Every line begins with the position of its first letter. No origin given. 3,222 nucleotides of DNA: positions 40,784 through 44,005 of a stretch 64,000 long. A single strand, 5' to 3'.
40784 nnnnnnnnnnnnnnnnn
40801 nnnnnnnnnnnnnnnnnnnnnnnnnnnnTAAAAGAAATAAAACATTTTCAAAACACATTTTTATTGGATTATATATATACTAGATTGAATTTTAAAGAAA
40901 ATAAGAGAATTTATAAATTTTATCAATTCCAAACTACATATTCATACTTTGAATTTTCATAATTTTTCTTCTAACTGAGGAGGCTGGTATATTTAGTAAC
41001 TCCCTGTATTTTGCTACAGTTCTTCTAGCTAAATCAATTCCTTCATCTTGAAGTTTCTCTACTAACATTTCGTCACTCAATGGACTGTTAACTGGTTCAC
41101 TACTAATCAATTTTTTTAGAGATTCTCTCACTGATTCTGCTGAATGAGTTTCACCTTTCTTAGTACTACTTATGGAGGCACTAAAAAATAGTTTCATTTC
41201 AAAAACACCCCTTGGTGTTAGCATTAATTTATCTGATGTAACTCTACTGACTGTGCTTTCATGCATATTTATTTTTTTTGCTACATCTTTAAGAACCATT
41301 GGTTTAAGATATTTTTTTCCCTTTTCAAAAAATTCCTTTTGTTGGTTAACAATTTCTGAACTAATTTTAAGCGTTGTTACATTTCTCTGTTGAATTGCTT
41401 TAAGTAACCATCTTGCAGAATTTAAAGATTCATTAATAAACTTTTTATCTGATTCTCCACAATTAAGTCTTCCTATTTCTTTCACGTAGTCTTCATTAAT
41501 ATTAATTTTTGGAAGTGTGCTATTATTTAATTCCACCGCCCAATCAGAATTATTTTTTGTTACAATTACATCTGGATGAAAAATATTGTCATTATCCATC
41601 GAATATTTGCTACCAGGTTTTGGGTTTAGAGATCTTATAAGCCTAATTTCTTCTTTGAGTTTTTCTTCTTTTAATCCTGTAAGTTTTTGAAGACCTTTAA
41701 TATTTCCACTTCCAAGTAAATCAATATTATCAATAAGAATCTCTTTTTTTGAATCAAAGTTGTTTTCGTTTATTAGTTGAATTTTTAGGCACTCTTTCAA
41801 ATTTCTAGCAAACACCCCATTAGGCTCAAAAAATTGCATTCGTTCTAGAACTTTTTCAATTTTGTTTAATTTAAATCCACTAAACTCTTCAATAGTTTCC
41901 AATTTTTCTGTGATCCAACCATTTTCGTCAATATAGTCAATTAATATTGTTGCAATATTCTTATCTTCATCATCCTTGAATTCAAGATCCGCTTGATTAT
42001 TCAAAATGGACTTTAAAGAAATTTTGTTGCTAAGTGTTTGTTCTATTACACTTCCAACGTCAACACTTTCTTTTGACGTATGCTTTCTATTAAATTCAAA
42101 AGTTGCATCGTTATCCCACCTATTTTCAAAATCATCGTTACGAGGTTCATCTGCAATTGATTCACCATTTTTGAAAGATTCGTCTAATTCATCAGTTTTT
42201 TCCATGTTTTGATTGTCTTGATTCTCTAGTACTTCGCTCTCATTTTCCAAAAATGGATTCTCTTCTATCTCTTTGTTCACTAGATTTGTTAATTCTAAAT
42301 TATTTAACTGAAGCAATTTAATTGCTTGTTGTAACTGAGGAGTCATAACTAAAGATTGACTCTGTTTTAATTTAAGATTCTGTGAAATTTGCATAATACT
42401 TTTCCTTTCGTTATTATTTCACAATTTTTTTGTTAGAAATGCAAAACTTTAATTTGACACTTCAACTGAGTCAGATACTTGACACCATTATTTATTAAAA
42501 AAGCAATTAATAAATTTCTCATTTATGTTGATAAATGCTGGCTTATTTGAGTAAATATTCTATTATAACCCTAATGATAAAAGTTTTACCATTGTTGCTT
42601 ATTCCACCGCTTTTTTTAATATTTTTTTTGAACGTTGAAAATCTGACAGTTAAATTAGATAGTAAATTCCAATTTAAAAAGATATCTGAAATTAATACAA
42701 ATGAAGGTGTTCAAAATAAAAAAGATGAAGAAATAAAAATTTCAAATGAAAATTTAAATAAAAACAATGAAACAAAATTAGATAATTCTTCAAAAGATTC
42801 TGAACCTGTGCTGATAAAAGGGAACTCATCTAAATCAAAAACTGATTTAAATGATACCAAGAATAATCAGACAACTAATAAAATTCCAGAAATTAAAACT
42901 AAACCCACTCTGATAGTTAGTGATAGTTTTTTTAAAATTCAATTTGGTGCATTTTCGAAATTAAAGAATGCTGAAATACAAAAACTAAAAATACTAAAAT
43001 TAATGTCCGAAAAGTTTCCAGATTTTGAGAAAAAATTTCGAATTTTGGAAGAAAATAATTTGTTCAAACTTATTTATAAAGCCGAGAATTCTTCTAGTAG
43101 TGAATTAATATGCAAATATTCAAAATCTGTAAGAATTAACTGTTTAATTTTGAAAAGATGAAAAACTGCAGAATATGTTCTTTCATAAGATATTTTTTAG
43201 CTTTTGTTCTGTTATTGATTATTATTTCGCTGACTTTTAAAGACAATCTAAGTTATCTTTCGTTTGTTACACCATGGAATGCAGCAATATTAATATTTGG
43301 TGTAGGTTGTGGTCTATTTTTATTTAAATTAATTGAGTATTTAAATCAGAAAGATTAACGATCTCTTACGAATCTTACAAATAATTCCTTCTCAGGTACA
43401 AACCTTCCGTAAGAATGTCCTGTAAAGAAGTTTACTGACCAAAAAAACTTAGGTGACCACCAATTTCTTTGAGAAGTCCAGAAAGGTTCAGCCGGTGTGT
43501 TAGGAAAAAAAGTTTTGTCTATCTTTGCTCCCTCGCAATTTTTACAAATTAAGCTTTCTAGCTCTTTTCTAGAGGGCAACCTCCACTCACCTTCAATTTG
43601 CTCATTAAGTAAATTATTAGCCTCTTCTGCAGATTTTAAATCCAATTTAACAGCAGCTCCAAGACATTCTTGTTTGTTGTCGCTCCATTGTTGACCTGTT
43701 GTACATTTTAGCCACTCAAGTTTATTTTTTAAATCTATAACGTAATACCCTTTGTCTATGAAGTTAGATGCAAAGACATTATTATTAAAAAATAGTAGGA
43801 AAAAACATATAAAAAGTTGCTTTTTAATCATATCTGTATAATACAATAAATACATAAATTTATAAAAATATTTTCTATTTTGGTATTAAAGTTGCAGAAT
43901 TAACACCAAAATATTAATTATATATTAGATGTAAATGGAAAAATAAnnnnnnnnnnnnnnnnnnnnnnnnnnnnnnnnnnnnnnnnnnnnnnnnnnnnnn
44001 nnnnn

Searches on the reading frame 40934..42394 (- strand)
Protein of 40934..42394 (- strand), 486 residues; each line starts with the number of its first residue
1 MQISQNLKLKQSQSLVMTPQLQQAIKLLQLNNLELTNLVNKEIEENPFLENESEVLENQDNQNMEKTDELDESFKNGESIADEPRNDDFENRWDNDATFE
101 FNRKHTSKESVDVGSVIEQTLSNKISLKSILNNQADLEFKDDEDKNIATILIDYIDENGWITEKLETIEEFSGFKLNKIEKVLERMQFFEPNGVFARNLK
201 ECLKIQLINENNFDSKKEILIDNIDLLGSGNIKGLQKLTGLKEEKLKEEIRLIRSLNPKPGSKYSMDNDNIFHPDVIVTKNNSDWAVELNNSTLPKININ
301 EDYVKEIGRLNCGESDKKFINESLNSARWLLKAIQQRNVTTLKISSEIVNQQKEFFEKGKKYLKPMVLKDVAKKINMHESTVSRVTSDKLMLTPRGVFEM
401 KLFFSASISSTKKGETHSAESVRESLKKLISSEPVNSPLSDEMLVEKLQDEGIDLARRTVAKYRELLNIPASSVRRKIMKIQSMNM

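Call 3: search_protein_families(library=pfam, proteins=[window:40934-42394:-], max_evalue=0.01)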
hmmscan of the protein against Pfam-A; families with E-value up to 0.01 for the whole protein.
window:40934-42394:- (486 aa): 3 families
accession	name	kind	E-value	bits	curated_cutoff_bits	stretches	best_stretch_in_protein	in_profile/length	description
PF04552.19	Sigma54_DBD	-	5e-62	208.8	22.8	1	318-477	2-160/160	Sigma-54, DNA binding domain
PF04963.19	Sigma54_CBD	-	4.8e-51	173.6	22.9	1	117-303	2-185/185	Sigma-54 factor, core binding domain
PF00309.25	Sigma54_AID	-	2.4e-17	62.9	23.8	1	6-50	1-45/46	Sigma-54 factor, Activator interacting domain (AID)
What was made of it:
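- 40934..42394 (-): rpoN (sigma-54), convergent with the SLT/small-ORF units. Three RpoN Pfam domains (call 3).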

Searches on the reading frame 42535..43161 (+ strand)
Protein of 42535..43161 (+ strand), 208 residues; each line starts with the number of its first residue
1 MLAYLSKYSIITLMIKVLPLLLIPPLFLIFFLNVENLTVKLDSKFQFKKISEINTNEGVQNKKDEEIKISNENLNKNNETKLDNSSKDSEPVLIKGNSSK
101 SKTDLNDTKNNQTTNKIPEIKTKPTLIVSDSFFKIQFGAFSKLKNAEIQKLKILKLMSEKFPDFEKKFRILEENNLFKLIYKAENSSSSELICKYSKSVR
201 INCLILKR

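Call 10: search_protein_families(library=pfam, proteins=[window:42535-43161:+], max_evalue=0.001)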
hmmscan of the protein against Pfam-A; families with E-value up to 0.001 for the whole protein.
window:42535-43161:+ (208 aa): 0 families

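Call 49: search_protein_families(library=pfam, proteins=[window:42535-43161:+], max_evalue=1)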
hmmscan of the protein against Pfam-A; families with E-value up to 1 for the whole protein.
window:42535-43161:+ (208 aa): 1 family
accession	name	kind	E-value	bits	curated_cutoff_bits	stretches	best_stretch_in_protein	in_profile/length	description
PF16696.11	ZFYVE21_C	-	0.29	11.3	25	1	164-201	3-41/128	Zinc finger FYVE domain-containing protein 21 C-terminus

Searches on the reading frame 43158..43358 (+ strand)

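Call 49: search_protein_families(library=pfam, proteins=[window:43158-43358:+], max_evalue=1)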
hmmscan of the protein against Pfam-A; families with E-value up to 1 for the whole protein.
window:43158-43358:+ (66 aa): 1 family
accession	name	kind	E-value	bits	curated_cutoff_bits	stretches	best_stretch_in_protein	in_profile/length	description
PF02600.21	DsbB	-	0.078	13.8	22.1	1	2-51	29-75/148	Disulfide bond formation protein DsbB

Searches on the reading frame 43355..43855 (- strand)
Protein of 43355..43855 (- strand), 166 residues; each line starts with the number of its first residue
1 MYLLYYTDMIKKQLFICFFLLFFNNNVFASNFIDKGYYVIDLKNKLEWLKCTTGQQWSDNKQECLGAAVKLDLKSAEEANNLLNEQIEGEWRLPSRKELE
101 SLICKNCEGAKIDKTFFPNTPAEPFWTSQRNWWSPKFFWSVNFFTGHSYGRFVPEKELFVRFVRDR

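Call 38: search_protein_families(library=pfam, proteins=[window:43355-43855:-], max_evalue=0.001)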
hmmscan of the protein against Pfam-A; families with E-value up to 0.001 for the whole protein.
window:43355-43855:- (166 aa): 1 family
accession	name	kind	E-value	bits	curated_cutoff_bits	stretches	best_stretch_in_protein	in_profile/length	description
PF07603.17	Lcl_C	-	4.7e-22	78.9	34.9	1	39-164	3-117/117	Lcl C-terminal domain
